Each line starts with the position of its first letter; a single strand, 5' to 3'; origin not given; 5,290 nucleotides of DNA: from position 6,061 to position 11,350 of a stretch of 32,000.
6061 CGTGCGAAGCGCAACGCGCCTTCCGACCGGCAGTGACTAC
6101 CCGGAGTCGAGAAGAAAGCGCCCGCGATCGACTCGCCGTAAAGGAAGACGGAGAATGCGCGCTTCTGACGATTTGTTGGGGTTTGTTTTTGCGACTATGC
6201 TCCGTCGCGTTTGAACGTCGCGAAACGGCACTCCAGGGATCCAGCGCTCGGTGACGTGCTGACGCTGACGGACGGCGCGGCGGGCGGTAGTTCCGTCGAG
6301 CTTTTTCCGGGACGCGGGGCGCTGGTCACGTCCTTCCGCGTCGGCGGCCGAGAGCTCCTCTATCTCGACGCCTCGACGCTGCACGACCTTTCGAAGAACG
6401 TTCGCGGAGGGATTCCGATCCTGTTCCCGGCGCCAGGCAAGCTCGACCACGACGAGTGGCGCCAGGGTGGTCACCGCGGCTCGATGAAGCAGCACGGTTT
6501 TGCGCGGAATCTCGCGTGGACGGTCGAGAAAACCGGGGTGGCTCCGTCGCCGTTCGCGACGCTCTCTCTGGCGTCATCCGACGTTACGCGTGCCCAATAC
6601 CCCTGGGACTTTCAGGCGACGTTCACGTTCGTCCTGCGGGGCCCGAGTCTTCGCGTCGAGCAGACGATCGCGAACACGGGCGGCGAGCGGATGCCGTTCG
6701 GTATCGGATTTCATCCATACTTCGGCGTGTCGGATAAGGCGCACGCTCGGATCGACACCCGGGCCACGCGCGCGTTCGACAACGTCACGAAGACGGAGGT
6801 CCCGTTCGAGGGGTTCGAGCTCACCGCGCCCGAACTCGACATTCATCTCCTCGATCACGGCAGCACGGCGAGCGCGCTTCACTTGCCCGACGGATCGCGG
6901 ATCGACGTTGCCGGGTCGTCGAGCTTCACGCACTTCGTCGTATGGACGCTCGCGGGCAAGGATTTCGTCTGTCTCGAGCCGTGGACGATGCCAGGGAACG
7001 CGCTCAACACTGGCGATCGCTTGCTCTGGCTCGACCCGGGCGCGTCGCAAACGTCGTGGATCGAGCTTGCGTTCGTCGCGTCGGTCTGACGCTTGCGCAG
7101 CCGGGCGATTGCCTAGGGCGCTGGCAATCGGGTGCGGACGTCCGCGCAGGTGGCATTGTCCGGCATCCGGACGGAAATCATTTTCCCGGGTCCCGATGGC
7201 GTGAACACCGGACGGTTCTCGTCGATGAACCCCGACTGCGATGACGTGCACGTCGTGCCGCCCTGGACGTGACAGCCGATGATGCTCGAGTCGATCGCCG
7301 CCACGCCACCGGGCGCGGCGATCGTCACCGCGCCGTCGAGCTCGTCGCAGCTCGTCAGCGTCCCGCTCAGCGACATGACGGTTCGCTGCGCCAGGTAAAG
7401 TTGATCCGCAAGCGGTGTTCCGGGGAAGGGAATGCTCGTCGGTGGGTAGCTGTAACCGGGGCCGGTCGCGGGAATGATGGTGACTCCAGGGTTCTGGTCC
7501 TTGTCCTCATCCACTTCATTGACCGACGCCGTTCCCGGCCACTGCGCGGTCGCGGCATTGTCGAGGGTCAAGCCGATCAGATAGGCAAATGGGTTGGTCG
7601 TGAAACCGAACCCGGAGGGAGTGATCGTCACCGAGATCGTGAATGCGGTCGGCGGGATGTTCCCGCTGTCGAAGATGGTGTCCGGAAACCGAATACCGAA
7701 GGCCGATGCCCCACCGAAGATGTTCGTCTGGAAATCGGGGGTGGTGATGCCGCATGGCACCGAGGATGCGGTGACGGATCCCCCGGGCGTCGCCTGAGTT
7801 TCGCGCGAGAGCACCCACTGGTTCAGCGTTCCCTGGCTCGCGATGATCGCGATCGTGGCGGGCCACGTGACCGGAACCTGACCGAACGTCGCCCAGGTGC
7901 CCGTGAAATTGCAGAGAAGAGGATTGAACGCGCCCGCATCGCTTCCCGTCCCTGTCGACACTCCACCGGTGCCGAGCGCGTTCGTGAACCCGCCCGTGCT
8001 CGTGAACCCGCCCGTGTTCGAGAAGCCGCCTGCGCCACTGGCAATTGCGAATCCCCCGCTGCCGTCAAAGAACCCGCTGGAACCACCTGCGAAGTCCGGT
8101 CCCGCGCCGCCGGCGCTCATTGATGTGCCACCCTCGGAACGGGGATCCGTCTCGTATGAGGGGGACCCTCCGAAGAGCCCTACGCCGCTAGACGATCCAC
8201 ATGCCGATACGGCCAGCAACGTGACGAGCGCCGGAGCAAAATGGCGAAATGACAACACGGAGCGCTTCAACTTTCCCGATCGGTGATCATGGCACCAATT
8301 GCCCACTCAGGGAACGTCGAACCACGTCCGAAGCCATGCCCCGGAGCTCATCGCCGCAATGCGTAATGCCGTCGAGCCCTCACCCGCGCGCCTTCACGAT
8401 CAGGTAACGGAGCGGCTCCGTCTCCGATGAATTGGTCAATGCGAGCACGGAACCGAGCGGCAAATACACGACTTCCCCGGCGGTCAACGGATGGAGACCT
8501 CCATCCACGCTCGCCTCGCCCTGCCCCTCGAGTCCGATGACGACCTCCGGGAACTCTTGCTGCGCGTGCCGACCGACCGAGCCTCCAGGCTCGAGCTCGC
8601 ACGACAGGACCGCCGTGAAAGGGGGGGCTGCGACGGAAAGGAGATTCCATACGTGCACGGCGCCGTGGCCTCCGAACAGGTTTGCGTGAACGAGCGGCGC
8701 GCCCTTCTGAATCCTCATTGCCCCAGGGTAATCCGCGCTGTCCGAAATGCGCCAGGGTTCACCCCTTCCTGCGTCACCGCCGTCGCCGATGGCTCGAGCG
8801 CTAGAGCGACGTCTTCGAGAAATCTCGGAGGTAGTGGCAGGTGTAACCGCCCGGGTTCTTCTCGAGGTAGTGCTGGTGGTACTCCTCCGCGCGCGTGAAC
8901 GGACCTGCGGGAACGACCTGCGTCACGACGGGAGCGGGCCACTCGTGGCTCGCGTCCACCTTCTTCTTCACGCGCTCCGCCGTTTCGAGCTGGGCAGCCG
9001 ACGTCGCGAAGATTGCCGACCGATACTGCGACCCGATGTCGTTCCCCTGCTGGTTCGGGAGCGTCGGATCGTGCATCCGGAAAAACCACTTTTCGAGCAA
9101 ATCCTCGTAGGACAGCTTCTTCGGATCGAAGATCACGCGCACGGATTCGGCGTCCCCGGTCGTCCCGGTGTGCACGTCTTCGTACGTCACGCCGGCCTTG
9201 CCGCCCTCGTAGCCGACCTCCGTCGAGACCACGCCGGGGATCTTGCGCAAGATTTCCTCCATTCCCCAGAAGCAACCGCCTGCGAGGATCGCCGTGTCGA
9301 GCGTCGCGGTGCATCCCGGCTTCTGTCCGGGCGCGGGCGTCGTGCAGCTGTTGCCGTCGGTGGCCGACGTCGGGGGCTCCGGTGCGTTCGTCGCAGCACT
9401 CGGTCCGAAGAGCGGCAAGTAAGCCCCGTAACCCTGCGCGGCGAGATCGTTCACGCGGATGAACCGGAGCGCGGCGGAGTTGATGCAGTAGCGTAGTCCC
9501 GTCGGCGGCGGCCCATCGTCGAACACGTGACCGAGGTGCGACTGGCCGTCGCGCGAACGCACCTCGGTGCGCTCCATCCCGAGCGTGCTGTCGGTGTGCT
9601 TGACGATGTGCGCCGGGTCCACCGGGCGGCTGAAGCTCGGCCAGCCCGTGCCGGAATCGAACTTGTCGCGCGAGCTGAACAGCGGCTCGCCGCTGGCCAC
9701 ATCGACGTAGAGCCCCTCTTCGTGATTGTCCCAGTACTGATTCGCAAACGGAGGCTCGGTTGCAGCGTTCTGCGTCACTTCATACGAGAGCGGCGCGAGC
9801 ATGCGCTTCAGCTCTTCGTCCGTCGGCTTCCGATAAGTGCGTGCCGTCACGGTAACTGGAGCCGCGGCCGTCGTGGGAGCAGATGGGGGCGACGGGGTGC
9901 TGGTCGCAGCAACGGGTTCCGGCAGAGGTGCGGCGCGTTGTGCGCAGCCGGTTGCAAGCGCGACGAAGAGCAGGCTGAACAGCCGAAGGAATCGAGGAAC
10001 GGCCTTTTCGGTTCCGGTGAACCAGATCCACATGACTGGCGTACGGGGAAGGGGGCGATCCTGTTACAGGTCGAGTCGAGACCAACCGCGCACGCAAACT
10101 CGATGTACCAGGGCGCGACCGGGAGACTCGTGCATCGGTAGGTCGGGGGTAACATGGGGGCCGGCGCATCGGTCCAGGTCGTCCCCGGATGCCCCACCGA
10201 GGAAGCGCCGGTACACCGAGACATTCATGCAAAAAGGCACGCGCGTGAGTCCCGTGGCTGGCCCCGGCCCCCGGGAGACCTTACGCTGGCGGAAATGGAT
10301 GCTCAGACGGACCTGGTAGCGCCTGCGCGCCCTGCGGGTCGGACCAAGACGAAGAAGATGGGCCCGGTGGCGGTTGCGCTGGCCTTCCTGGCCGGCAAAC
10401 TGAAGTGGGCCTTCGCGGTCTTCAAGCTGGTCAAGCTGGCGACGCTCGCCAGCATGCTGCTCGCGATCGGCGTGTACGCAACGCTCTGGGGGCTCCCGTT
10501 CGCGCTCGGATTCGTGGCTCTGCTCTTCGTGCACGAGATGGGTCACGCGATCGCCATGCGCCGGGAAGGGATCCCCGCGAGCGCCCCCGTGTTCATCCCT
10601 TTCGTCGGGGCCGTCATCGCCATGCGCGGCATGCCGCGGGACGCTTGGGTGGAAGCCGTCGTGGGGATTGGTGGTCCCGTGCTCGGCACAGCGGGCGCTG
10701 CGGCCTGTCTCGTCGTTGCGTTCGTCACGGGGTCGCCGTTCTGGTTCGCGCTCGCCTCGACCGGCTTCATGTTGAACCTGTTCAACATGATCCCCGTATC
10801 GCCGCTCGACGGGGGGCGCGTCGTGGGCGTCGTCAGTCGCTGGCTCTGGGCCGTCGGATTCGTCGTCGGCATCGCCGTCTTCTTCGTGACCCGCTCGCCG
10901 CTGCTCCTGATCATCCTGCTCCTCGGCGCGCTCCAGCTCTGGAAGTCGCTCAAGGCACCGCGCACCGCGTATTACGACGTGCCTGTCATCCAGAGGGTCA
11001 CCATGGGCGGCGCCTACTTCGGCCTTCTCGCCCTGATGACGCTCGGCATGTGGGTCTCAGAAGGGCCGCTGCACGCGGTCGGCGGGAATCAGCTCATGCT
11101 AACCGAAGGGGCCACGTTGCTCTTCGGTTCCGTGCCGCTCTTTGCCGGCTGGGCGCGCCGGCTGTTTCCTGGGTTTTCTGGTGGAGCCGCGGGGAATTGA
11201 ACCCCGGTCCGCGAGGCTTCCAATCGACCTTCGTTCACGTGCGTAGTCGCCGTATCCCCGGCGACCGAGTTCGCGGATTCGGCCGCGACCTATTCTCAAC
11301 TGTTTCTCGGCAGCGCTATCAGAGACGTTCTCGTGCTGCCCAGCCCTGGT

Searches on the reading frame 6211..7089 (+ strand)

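Call 30: search_protein_families(library=pfam, proteins=[window:6211-7089:+], max_evalue=0.001)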
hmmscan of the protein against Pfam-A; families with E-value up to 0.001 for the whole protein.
window:6211-7089:+ (292 aa): 1 family
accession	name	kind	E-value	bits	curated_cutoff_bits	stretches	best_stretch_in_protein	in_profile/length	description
PF01263.26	Aldose_epim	-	1.1e-26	94.4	27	1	26-286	10-298/299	Aldose 1-epimerase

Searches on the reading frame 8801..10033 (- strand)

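Call 29: search_protein_families(library=pfam, proteins=[window:8801-10033:-], max_evalue=0.001)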
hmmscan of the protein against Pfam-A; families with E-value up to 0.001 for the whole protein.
window:8801-10033:- (410 aa): 2 families
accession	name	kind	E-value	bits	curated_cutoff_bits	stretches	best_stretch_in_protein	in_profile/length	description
PF01625.27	PMSR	-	1.9e-57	194.2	23.7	1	247-398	1-152/153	Peptide methionine sulfoxide reductase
PF01641.26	SelR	-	6.1e-47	158.8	24.9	1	79-192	1-115/116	SelR domain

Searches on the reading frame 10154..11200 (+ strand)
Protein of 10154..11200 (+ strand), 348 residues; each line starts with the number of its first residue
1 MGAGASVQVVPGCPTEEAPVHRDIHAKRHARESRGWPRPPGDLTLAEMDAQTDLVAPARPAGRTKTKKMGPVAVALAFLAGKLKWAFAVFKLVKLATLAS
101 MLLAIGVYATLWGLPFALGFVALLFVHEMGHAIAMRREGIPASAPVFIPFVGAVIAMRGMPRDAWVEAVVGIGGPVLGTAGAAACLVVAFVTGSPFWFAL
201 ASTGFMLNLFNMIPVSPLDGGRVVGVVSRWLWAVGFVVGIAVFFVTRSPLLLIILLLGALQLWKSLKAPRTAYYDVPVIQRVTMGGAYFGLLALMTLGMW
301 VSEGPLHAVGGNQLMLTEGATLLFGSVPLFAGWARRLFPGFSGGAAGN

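Call 29: search_protein_families(library=pfam, proteins=[window:10154-11200:+], max_evalue=0.001)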
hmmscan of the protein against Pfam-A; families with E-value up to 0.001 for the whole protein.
window:10154-11200:+ (348 aa): 1 family
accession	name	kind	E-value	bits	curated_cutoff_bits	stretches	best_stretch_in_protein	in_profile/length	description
PF02163.28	Peptidase_M50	-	1.6e-13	51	27.2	2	116-191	2-102/221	Peptidase family M50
